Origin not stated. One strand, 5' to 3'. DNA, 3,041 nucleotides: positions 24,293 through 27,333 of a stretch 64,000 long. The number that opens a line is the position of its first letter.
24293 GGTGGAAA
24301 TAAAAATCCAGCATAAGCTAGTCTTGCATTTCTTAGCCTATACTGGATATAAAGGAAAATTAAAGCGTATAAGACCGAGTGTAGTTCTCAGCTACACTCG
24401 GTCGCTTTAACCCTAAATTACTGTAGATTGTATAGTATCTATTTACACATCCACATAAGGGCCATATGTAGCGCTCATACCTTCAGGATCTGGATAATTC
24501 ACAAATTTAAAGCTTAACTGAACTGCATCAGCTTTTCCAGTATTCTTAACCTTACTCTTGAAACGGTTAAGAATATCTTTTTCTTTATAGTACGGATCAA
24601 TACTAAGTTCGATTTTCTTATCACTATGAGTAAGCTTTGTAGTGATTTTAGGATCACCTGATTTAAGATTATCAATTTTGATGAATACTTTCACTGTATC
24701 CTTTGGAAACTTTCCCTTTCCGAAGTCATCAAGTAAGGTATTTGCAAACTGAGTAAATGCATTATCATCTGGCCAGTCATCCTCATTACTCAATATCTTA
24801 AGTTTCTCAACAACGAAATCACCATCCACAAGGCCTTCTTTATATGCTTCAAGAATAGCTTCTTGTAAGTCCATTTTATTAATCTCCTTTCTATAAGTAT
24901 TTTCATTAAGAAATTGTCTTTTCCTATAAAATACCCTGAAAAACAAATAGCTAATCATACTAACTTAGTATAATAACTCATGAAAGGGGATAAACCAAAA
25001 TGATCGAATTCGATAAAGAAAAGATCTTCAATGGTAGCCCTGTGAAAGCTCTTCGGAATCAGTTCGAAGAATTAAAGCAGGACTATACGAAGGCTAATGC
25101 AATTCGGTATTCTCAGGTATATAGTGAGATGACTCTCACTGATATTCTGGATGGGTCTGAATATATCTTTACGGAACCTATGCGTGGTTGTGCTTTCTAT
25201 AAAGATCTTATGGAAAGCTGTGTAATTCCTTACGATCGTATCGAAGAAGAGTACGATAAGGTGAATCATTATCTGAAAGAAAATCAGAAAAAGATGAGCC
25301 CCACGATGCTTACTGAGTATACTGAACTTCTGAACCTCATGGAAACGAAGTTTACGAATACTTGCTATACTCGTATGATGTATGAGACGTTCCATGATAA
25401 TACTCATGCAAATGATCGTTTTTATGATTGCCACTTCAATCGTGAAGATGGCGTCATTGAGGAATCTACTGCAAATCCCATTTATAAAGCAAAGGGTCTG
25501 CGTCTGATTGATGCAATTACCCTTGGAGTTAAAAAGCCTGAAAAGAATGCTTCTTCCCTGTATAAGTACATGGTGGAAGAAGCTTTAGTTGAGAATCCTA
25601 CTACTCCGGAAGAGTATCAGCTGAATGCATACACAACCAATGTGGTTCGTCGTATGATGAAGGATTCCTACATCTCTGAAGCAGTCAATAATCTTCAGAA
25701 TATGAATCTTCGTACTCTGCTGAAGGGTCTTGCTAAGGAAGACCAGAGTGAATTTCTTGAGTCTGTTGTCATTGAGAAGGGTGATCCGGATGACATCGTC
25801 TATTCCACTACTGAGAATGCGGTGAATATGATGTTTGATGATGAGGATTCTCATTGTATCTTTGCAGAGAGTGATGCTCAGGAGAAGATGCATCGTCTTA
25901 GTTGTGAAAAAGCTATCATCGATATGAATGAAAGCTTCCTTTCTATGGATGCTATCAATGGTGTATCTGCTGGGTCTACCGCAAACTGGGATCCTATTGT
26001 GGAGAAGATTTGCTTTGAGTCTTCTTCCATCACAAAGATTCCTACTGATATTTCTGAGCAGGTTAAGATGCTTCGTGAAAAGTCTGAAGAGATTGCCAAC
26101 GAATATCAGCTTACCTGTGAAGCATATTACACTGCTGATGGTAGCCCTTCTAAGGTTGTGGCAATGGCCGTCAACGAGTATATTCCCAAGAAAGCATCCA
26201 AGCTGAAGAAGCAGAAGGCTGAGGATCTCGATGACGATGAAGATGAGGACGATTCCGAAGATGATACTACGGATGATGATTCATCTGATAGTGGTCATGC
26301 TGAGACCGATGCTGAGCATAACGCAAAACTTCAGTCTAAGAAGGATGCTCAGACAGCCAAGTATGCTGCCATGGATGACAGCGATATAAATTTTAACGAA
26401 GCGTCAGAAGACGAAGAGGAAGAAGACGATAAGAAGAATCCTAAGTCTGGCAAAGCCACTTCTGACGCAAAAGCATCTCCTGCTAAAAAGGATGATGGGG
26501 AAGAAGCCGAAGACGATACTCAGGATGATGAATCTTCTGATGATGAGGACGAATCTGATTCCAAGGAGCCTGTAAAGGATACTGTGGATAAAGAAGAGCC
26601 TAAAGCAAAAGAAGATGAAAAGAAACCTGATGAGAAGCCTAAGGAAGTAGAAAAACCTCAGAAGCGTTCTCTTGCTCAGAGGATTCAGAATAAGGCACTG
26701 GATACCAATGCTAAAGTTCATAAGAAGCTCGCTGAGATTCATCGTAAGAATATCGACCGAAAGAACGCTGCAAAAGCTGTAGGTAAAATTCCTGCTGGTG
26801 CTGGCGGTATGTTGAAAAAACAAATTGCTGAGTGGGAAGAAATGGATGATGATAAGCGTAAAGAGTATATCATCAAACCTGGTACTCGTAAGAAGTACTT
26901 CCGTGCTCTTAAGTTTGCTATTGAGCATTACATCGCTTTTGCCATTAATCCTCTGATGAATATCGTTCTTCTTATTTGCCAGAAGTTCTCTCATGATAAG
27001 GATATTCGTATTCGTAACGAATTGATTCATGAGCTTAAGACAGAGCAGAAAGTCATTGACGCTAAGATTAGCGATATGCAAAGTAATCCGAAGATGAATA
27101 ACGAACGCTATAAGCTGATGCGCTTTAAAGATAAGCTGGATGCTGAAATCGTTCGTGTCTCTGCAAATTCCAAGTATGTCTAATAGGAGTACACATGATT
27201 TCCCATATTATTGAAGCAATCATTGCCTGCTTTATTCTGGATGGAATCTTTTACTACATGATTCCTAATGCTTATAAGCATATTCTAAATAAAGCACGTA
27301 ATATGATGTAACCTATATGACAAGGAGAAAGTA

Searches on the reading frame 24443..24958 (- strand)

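Call 8: search_protein_families(library=pfam, max_evalue=1, proteins=[window:24443-24958:-])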
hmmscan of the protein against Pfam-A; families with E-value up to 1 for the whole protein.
window:24443-24958:- (171 aa): 1 family
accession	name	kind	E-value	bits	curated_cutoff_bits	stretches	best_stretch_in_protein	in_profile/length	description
PF20876.2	VipE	-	0.11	12.8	27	1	33-77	7-51/125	Effector protein VipE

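Call 9: search_protein_families(library=phrogs, max_evalue=0.1, proteins=[window:24443-24958:-])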
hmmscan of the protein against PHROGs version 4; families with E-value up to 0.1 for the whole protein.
window:24443-24958:- (171 aa): 0 families

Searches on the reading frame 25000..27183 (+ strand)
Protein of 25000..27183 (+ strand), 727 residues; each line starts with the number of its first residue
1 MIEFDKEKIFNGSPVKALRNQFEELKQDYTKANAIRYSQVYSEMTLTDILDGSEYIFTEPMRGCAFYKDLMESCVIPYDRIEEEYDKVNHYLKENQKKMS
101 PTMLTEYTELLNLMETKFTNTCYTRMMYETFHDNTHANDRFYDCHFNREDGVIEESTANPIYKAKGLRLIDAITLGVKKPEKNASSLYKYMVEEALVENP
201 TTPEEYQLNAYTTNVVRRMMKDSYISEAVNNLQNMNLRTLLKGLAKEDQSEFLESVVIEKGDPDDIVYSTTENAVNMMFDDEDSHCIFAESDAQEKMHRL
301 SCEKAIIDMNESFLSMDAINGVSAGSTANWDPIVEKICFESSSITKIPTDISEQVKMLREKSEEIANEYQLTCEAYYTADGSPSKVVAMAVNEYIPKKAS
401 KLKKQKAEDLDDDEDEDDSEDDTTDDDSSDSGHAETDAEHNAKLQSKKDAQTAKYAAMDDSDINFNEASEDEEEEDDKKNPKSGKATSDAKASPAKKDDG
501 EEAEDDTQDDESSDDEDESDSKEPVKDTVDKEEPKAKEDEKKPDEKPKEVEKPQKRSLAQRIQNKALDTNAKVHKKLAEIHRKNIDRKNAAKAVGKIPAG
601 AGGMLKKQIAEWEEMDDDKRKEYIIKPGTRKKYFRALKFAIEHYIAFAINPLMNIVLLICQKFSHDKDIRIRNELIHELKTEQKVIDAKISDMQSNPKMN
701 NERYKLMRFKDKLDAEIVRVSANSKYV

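Call 8: search_protein_families(library=pfam, max_evalue=1, proteins=[window:25000-27183:+])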
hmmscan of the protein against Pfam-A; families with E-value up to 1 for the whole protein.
window:25000-27183:+ (727 aa): 0 families

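Call 9: search_protein_families(library=phrogs, max_evalue=0.1, proteins=[window:25000-27183:+])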
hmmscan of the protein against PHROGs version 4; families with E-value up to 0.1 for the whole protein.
window:25000-27183:+ (727 aa): 1 family
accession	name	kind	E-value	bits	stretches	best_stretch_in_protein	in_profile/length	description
phrog_38504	-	unknown function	0.055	14.7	0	556-589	21-54/105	-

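Call 64: find_encoding_contigs(protein=window:25000-27183:+, flank=10000, max_places=10)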
Protein window:25000-27183:+ (727 aa): 4 contigs read that carry it; 2 places shown.
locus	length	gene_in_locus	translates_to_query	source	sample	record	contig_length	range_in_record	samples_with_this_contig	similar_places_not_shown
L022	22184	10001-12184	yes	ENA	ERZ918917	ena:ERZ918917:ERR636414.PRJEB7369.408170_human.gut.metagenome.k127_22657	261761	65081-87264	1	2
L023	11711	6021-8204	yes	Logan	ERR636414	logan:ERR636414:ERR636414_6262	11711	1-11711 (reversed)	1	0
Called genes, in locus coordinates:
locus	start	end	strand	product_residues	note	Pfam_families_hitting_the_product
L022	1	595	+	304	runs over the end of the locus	-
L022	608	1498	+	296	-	-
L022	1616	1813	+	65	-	-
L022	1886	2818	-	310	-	PF00303:Thymidylat_synt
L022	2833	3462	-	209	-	-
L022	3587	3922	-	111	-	-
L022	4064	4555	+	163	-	-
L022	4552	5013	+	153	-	-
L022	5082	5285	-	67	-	-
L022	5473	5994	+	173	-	PF00186:DHFR_1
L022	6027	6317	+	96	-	-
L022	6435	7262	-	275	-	-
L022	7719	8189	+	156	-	-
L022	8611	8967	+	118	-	-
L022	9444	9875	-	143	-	-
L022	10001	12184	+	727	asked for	-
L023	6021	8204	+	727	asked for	-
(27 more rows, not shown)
